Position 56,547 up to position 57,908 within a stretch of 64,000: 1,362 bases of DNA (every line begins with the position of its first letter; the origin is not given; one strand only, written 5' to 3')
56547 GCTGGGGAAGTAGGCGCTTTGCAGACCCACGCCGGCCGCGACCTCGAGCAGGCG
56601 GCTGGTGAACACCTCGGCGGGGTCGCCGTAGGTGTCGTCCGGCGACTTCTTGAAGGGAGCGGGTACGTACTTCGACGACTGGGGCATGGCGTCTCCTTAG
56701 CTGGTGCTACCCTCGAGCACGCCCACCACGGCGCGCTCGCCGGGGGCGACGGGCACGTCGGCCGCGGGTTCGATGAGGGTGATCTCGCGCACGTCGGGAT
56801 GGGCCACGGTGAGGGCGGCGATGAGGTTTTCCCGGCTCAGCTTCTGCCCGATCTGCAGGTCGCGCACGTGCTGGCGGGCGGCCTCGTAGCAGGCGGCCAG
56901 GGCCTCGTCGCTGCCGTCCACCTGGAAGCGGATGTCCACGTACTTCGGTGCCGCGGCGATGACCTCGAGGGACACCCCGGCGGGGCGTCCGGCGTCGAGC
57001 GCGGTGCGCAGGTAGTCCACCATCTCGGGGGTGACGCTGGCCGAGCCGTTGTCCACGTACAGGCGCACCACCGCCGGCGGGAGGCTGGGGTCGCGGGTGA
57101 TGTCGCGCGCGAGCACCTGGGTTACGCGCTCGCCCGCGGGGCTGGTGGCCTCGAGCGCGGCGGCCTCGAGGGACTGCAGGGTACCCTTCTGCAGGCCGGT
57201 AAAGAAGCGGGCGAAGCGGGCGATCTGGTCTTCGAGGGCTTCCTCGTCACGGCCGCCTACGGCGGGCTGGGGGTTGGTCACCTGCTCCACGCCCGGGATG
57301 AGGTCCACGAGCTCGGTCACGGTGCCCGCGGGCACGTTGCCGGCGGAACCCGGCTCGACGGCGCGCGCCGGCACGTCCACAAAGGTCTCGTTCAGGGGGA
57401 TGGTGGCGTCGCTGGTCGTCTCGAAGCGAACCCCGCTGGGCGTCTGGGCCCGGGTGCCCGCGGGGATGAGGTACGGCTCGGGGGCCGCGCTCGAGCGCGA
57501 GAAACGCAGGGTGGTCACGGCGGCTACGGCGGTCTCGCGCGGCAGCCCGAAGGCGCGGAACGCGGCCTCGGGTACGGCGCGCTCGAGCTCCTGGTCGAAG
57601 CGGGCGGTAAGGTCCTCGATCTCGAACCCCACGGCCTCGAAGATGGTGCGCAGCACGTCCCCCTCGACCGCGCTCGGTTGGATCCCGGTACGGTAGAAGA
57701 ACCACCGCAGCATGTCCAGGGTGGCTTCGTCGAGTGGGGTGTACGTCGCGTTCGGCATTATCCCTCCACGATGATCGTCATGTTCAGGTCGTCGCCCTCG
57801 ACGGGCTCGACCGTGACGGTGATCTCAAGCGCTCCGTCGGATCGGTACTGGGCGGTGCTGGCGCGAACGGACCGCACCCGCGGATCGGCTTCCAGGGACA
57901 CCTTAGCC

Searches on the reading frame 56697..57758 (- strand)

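Call 20: search_protein_families(library=phrogs, proteins=[window:56697-57758:-], max_evalue=0.00001)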
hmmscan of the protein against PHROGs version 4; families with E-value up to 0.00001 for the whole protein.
window:56697-57758:- (353 aa): 3 families
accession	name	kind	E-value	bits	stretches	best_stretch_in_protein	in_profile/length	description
phrog_6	-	tail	1.8e-47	163.2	1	9-346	72-399/548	baseplate wedge subunit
phrog_21670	-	unknown function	2.8e-06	28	1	71-134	81-144/152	-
phrog_34452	-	unknown function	3.2e-06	27.9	1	69-166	82-175/175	-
